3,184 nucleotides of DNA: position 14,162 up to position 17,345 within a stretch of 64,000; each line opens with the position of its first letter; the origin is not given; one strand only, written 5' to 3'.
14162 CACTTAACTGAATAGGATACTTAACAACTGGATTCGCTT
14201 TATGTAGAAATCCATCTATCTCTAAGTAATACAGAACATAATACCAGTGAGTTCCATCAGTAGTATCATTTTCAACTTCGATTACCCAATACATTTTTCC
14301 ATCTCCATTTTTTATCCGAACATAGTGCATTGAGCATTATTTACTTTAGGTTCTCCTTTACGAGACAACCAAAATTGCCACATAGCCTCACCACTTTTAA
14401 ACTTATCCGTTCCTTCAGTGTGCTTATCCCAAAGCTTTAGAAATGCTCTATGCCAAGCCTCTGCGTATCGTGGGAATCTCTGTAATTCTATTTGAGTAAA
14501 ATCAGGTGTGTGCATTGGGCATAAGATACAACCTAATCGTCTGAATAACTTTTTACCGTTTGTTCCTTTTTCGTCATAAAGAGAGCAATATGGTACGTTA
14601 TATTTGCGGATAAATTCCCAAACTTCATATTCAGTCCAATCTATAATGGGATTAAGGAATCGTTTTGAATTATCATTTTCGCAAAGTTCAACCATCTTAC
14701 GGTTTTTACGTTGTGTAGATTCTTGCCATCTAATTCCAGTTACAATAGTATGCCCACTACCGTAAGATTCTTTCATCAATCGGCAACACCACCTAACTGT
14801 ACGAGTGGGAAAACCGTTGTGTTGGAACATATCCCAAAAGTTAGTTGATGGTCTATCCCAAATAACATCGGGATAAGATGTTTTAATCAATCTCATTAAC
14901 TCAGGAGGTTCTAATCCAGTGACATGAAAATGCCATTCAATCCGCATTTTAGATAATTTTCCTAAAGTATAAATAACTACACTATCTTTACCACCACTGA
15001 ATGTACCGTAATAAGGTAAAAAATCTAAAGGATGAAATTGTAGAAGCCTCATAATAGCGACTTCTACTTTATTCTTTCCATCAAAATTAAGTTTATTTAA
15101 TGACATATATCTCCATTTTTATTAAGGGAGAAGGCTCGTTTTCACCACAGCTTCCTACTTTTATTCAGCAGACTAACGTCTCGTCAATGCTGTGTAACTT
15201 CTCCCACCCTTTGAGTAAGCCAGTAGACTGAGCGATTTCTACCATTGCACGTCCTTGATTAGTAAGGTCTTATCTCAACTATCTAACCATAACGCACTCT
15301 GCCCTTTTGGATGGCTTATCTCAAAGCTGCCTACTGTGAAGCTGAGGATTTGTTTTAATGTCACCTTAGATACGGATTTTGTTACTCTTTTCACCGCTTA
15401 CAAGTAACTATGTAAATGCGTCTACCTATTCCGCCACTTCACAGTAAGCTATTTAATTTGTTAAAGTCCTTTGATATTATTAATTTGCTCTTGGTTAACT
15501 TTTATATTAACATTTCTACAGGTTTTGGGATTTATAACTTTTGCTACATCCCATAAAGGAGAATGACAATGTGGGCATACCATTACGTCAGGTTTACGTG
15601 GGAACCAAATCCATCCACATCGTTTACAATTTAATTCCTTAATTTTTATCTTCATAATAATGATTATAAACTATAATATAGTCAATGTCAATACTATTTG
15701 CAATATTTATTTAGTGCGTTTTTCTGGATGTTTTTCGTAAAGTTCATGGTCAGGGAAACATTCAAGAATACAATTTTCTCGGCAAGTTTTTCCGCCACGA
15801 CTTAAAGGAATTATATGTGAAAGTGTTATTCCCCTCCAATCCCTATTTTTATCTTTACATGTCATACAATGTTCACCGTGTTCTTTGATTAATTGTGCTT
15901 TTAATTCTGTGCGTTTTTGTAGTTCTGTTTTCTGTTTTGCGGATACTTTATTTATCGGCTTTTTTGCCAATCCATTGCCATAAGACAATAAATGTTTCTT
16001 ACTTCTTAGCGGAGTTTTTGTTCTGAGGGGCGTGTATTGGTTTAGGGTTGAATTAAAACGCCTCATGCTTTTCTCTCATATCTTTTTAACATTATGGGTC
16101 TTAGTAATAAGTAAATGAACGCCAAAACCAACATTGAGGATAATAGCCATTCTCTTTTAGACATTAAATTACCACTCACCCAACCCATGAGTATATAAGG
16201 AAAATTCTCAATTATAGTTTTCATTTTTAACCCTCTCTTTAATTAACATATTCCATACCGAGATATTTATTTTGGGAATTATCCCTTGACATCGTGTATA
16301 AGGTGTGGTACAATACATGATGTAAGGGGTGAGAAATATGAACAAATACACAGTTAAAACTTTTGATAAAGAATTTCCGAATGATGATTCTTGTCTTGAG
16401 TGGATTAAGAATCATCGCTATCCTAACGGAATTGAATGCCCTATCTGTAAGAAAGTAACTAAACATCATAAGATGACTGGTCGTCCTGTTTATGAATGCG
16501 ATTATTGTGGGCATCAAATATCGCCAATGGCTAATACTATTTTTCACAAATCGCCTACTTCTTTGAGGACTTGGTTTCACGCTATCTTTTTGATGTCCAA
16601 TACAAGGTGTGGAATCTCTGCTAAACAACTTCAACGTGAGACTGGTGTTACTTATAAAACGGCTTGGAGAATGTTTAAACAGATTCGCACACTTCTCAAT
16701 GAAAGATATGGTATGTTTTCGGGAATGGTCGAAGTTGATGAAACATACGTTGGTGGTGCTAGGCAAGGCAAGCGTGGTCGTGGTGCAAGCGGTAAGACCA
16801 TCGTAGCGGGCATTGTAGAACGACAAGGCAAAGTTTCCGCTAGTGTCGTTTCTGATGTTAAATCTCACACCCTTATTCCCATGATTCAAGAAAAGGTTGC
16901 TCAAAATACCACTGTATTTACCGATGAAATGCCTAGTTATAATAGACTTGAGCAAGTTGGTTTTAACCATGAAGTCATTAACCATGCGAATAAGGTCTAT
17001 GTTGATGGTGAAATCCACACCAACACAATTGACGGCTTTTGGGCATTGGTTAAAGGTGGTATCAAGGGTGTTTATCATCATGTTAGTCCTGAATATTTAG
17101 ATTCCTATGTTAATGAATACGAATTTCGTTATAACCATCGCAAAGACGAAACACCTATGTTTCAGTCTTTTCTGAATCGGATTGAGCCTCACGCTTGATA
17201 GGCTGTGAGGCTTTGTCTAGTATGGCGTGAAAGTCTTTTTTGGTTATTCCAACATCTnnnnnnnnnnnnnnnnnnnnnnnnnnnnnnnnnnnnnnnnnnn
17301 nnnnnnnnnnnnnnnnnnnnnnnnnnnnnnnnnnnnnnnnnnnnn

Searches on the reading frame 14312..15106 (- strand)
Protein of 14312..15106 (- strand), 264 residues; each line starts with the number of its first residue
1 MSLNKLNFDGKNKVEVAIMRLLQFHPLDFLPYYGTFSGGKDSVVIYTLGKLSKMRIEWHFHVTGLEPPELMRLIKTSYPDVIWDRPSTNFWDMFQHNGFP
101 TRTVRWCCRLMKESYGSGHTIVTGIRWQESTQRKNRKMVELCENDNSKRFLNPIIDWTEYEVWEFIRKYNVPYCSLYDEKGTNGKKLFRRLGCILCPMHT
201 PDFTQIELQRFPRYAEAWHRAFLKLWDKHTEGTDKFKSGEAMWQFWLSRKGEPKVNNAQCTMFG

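Call 12: search_protein_families(library=pfam, proteins=[window:14312-15106:-], max_evalue=0.01)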
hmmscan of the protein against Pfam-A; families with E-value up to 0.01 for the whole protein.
window:14312-15106:- (264 aa): 1 family
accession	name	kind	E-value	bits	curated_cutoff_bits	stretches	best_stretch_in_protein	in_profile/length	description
PF01507.26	PAPS_reduct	-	1.1e-25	91.1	22.5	1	35-197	5-173/175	Phosphoadenosine phosphosulfate reductase domain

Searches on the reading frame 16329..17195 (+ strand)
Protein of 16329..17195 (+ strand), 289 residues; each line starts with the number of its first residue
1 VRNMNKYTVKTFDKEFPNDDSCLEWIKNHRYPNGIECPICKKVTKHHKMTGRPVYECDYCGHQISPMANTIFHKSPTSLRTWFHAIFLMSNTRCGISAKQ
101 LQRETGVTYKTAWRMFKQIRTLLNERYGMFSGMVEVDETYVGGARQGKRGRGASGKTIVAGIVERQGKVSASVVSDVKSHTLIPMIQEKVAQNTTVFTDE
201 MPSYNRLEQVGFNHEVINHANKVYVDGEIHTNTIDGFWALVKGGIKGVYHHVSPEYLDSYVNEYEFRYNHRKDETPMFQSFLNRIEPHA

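Call 82: search_dna_similar(collection=phages, mode=protein, query=window:16329-17195:+, max_evalue=0.00001, max_rows=15)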
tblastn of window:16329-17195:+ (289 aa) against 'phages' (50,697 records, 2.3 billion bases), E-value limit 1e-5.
Records with a match: 3; places in all: 3; records where one place covers at least 80% of the query: 2.
Best place of each record, by identity: <60% 3.
By first word of the organism name: Bacteriophage 2; Ralstonia 1.
By host as written in the record: - 2; Ralstonia solanacearum 1.
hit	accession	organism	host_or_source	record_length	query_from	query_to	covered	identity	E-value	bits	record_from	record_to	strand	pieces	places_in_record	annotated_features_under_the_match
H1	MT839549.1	Bacteriophage sp.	human fecal samples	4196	14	282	93%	31.8%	1e-27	117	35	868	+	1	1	record has no annotation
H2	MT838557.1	Bacteriophage sp.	human fecal samples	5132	8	272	92%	31.7%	1e-29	123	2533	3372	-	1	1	record has no annotation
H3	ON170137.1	Ralstonia phage YO084_1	Ralstonia solanacearum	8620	95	283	65%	32.1%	1e-8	61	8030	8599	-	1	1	record has no annotation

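Call 84: search_protein_families(library=pfam, proteins=[window:16329-17195:+], max_evalue=0.01)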
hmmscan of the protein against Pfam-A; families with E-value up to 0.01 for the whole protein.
window:16329-17195:+ (289 aa): 2 families
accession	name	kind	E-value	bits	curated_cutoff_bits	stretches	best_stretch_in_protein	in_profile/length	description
PF12762.13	DDE_Tnp_IS1595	-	7.3e-43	146.6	27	1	130-269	2-153/153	ISXO2-like transposase domain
PF12760.12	Zn_ribbon_IS1595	-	3.2e-11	43.4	25.4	1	17-63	1-46/46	Transposase zinc-ribbon domain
